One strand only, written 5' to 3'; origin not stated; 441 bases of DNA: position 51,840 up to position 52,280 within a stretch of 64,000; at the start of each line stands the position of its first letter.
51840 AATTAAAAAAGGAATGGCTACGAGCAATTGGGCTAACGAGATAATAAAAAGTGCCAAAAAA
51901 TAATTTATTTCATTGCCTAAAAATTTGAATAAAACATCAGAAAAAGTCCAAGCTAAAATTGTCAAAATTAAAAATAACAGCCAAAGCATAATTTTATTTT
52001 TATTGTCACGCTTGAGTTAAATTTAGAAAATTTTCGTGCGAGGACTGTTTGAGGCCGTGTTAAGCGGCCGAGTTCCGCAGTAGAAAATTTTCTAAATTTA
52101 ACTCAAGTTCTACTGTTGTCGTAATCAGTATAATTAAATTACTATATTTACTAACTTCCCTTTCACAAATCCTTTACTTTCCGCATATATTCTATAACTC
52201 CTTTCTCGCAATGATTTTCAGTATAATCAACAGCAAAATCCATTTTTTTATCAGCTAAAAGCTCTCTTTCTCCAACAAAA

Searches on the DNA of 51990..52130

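Call 47: search_rna_families(source=window, start=51990, end=52130, threshold=evalue, max_evalue=10, show_alignments=2)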
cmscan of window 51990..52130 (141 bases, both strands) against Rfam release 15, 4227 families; matches with E-value up to 10: 10.
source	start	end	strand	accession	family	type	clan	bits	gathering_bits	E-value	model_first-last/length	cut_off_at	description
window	52000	52118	+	RF03912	mir-4659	Gene; miRNA;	-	25.4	92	0.0019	1-73/73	no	mir-4659 microRNA precursor family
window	52012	52104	-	RF03621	MIR4245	Gene; miRNA;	-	23.7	74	0.023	1-128/128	no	MIR4245 microRNA precursor family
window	52011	52107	+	RF04156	MIR2670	Gene; miRNA;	-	20.2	117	0.015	45-151/200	no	MIR2670 microRNA precursor family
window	52000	52118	-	RF03912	mir-4659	Gene; miRNA;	-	19.4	92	0.098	1-73/73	no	mir-4659 microRNA precursor family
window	52011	52107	-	RF03489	mir-4796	Gene; miRNA;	-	18.2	90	0.16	12-84/93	no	mir-4796 microRNA precursor family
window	52074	52130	-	RF01810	pntA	Gene; sRNA;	-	14.7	54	5.8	1-62/62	no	pntA sRNA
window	52007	52112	+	RF03926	MIR1435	Gene; miRNA;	-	14.7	94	7.2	1-186/186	no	MIR1435 microRNA precursor family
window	52007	52111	+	RF04205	MIR2606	Gene; miRNA;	-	14.7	139.7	8.7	1-165/165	no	MIR2606 microRNA precursor family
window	52011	52107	+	RF04209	MIR7533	Gene; miRNA;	-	11.9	230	2.6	37-213/249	no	MIR7533 microRNA precursor family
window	52011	52107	-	RF04139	MIR841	Gene; miRNA;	-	10.8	200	7.1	33-180/212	no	MIR841 microRNA precursor family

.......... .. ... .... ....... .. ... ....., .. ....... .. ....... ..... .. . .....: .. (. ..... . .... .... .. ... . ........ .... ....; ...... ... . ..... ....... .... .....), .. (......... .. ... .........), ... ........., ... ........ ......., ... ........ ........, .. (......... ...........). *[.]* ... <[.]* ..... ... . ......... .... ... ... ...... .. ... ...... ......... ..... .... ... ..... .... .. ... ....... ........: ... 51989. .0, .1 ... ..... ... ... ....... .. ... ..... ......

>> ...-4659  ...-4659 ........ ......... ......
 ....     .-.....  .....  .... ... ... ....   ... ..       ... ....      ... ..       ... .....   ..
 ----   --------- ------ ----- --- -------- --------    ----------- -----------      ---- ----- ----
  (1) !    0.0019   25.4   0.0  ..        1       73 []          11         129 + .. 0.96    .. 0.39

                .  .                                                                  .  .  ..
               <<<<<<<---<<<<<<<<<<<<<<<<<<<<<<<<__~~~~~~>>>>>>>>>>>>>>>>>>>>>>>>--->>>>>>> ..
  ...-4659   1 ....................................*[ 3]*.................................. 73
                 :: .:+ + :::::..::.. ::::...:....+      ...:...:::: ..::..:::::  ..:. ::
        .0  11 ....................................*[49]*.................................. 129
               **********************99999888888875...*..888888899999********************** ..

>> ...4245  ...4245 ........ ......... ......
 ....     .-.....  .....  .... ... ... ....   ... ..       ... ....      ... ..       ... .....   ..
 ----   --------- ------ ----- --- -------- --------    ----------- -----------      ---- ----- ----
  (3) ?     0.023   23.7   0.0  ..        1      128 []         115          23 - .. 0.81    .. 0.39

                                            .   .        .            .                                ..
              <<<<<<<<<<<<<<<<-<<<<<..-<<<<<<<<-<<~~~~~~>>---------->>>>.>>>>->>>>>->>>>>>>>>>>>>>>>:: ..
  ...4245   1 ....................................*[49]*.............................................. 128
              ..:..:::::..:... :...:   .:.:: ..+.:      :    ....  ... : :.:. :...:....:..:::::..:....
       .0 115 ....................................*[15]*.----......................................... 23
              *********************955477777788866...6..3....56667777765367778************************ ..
